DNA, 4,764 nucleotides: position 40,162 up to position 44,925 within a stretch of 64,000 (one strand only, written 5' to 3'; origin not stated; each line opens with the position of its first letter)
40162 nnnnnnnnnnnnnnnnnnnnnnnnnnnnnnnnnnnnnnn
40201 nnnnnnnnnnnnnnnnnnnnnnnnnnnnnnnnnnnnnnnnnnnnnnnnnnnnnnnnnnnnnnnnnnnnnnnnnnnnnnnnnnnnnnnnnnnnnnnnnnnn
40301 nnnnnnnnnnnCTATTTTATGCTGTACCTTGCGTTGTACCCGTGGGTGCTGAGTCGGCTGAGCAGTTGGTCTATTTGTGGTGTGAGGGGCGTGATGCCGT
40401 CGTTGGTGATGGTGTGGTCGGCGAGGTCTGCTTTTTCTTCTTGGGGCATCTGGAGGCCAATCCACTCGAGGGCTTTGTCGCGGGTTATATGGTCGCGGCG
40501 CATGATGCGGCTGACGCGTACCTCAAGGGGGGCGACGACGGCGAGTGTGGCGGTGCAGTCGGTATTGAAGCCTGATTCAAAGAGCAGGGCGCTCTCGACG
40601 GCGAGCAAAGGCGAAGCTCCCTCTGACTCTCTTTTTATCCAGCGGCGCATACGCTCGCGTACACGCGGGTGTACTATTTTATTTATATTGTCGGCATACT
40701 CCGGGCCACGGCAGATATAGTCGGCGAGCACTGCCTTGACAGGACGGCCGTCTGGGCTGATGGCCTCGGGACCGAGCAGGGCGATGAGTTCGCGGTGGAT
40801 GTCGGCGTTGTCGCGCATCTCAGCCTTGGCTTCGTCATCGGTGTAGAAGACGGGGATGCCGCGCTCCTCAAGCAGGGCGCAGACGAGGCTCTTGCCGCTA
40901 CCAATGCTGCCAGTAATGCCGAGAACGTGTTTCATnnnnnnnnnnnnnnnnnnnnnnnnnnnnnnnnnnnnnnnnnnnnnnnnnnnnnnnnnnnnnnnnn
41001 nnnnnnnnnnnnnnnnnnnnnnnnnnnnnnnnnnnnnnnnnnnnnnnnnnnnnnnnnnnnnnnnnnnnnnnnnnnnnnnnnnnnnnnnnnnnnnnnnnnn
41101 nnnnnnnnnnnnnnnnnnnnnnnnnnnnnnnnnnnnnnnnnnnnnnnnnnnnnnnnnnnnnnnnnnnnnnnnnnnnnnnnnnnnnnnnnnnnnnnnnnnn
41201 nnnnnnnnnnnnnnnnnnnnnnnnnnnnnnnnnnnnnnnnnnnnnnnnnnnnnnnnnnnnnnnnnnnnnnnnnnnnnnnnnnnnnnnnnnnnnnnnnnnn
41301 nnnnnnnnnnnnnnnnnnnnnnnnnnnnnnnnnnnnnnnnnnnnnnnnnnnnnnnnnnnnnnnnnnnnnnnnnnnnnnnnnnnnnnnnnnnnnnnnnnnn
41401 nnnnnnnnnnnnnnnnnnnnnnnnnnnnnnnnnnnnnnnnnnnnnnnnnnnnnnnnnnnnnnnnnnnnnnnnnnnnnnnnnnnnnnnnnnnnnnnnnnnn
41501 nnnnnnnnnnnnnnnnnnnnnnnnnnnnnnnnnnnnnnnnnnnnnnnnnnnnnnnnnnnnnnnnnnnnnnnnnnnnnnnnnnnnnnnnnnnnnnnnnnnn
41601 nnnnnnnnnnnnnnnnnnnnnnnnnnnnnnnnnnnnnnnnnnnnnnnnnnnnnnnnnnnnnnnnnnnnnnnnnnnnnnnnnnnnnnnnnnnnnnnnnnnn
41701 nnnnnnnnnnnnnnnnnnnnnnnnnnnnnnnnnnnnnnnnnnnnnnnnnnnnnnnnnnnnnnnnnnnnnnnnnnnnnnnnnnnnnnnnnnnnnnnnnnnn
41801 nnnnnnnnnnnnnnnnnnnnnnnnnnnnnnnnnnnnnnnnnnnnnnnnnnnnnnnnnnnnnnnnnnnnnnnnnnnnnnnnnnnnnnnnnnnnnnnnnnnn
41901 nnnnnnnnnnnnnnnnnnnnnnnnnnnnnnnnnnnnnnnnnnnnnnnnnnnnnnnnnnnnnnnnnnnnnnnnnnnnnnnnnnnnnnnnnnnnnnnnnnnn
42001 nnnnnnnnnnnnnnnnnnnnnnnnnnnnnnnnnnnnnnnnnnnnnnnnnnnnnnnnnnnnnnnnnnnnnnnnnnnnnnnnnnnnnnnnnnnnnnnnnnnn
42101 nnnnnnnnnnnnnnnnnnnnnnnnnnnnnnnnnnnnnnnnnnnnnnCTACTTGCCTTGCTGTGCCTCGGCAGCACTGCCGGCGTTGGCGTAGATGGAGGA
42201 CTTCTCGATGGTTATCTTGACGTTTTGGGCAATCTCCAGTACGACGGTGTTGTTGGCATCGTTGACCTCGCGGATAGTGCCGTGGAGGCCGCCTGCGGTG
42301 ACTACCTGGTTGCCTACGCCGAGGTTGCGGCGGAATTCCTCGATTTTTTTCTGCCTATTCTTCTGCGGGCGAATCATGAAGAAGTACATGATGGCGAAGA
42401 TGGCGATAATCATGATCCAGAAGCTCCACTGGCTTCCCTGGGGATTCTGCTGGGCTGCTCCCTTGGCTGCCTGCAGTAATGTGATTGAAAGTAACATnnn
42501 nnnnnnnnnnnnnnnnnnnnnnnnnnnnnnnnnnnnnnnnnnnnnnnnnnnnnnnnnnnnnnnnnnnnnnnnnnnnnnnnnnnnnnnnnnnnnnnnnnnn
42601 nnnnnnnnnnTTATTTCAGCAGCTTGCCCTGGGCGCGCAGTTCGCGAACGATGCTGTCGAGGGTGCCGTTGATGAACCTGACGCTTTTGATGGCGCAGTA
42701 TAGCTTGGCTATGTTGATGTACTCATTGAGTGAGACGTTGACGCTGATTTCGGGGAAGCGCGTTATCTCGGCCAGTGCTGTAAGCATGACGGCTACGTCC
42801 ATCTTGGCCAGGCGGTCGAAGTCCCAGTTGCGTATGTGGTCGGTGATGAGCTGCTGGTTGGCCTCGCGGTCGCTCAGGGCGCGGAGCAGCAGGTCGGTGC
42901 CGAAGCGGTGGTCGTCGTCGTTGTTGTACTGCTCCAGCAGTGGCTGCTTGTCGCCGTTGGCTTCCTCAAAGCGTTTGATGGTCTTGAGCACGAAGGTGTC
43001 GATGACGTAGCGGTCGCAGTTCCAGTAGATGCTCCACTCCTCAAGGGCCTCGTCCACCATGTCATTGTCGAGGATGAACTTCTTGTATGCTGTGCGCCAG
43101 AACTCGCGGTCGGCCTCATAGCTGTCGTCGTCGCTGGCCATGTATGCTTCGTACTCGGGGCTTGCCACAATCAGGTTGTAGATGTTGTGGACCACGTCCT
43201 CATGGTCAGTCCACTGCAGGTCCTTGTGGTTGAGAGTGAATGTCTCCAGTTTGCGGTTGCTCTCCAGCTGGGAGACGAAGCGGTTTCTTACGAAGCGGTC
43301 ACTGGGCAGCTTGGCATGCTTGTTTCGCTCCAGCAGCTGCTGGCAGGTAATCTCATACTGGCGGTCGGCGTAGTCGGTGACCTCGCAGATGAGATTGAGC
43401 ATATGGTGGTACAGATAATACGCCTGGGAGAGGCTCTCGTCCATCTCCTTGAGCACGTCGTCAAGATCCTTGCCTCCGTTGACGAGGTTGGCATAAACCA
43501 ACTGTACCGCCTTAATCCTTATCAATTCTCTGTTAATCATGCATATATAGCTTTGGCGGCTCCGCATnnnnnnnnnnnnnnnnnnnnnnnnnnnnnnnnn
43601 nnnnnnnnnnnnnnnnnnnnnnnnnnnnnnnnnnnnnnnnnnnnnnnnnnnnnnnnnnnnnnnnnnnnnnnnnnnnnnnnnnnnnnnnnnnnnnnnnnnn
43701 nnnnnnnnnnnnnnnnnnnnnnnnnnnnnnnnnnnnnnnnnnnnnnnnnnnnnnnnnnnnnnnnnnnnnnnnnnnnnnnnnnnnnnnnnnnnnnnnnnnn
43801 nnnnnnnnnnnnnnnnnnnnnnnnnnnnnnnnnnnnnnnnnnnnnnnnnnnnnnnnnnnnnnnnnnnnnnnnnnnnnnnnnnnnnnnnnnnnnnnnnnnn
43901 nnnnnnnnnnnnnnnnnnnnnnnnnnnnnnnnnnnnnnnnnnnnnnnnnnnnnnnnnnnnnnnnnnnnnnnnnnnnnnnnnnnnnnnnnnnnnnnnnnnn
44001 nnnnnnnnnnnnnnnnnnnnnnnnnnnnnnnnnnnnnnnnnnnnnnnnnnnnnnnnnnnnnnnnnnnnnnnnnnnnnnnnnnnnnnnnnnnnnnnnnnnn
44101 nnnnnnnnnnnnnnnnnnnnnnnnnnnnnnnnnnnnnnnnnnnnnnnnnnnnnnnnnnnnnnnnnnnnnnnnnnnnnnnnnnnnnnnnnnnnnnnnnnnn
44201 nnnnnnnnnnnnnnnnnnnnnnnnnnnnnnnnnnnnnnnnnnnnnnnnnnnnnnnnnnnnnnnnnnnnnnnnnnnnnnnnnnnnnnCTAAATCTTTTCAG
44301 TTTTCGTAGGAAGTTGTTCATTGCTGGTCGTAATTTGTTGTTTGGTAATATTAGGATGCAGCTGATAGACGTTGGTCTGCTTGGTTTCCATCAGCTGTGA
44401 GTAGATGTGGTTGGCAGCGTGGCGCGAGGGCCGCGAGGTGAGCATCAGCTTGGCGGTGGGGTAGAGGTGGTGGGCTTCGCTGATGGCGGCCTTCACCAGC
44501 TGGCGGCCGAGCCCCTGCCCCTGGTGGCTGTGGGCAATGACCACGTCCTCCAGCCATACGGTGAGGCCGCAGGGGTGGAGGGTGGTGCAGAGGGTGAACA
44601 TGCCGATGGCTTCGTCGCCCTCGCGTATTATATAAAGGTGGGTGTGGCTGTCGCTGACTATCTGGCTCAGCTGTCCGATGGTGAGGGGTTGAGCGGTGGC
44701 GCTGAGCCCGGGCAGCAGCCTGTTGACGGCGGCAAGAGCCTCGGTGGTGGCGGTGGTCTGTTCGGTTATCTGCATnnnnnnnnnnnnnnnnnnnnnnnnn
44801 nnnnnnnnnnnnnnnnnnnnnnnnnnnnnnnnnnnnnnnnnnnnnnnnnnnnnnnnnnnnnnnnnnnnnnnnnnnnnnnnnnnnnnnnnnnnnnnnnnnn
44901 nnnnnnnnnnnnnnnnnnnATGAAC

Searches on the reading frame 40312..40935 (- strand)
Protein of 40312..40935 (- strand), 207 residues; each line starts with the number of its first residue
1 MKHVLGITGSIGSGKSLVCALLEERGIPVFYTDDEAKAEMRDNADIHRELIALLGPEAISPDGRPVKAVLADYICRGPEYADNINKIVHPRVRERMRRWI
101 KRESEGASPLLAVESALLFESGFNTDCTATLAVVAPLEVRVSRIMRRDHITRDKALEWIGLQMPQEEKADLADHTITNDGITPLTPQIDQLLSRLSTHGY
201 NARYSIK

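Call 66: search_protein_families(library=pfam, proteins=[window:40312-40935:-], max_evalue=0.001)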
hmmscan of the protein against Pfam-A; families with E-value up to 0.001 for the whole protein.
window:40312-40935:- (207 aa): 2 families
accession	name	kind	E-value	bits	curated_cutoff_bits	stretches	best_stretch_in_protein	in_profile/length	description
PF01121.26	CoaE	-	5.5e-35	121.1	27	1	4-180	2-176/180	Dephospho-CoA kinase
PF13189.12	Cytidylate_kin2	-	0.0002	22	28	1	7-159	4-143/176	Cytidylate kinase-like family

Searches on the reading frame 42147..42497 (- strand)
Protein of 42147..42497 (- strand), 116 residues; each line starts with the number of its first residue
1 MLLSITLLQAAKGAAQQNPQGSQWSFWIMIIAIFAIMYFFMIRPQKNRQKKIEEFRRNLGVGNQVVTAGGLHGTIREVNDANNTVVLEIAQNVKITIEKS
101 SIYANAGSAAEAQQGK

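Call 13: search_protein_families(library=pfam, proteins=[window:42147-42497:-], max_evalue=0.01)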
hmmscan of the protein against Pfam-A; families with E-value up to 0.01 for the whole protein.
window:42147-42497:- (116 aa): 2 families
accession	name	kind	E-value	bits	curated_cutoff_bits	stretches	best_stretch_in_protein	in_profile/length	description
PF02699.20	YajC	-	2.1e-29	101.6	28.2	1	27-102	3-76/78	Preprotein translocase subunit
PF11027.13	DUF2615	-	0.002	18.6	23.4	1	9-51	39-80/104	Protein of unknown function (DUF2615)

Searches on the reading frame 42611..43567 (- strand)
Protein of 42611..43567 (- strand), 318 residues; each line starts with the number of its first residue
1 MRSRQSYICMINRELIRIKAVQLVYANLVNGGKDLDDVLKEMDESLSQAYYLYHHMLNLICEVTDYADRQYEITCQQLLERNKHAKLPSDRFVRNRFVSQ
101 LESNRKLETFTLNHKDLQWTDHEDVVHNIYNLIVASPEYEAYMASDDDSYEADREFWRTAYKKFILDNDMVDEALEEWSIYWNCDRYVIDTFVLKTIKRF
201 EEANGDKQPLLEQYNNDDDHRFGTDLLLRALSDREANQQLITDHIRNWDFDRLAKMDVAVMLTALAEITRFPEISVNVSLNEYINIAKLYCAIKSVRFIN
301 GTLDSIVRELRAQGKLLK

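Call 66: search_protein_families(library=pfam, proteins=[window:42611-43567:-], max_evalue=0.001)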
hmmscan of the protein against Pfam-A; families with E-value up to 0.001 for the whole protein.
window:42611-43567:- (318 aa): 1 family
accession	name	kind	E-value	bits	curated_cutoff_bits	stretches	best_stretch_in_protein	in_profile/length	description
PF01029.23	NusB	-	7.3e-18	65.7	23.1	1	210-308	28-133/133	NusB family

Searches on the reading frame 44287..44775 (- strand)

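Call 66: search_protein_families(library=pfam, proteins=[window:44287-44775:-], max_evalue=0.001)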
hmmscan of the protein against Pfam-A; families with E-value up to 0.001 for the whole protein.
window:44287-44775:- (162 aa): 3 families
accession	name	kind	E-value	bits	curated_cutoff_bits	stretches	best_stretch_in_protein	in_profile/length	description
PF00583.31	Acetyltransf_1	-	4.4e-12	46.7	20.7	1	36-126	24-112/116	Acetyltransferase (GNAT) family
PF13508.13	Acetyltransf_7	-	4.3e-09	37.1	27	1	44-127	2-79/84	Acetyltransferase (GNAT) domain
PF13673.13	Acetyltransf_10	-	3e-07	30.9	23.6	1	35-116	21-96/128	Acetyltransferase (GNAT) domain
